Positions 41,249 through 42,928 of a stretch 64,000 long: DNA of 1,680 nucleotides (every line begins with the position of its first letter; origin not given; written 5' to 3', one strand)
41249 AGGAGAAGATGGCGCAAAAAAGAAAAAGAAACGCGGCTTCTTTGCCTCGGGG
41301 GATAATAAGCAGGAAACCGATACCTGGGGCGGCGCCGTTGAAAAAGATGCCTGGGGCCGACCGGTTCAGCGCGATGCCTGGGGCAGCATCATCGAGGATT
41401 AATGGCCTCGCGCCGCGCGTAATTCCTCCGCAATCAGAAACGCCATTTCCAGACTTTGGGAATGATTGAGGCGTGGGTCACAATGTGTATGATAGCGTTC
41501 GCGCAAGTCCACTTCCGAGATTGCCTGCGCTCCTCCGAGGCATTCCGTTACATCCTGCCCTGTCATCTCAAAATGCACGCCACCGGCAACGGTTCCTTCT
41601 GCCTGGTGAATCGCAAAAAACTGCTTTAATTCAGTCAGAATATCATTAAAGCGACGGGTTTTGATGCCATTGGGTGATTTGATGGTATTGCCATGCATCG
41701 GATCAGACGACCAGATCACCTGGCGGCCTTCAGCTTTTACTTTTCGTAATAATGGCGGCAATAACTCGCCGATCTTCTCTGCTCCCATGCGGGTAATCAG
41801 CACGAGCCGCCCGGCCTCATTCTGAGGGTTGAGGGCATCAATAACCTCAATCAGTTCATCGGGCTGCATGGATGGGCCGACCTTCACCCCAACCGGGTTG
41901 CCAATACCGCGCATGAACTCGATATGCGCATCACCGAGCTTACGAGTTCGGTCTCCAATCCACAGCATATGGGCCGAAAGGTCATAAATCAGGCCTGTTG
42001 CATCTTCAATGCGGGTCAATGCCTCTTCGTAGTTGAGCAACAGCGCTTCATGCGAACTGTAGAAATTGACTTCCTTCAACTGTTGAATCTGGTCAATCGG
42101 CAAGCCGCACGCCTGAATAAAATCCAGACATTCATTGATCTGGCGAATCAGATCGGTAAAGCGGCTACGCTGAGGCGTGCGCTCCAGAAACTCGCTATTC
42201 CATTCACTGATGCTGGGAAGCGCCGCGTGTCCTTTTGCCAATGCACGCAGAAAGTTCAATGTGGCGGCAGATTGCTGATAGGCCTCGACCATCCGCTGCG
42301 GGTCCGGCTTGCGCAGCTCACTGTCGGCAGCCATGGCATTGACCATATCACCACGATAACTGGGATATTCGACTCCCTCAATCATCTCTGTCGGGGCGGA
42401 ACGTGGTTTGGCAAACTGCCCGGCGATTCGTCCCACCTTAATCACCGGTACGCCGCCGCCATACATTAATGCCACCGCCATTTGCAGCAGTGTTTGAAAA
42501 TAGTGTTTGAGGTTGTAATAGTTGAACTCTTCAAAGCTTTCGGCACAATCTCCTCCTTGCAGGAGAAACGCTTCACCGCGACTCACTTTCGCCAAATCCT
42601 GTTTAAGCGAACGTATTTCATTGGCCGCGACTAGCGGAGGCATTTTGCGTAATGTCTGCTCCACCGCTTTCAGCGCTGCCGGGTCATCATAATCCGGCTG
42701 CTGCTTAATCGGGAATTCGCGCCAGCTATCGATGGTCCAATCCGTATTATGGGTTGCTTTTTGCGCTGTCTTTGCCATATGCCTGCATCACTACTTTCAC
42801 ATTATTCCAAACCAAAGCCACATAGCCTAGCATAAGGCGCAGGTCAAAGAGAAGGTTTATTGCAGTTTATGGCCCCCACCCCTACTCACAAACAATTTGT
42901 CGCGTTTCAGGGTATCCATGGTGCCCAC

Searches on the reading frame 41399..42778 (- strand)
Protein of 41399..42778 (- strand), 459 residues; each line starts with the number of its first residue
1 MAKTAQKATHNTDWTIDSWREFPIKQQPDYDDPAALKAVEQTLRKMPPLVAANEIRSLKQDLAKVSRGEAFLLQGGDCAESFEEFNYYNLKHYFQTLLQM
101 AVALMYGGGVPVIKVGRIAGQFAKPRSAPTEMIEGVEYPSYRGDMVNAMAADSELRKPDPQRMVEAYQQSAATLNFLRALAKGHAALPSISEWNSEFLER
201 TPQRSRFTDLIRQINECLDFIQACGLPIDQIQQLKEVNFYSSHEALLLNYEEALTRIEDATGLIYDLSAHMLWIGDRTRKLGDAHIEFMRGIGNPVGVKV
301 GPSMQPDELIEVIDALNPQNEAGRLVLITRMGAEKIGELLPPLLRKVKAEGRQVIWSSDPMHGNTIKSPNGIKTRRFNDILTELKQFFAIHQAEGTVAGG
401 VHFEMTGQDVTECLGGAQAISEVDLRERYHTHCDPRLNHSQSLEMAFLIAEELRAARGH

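Call 79: search_protein_families(library=pfam, proteins=[window:41399-42778:-], max_evalue=0.0001)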
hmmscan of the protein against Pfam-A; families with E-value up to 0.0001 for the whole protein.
window:41399-42778:- (459 aa): 1 family
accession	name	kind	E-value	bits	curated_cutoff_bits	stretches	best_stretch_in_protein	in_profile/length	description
PF01474.22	DAHP_synth_2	-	1.2e-203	676.9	27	1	14-450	1-438/438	Class-II DAHP synthetase family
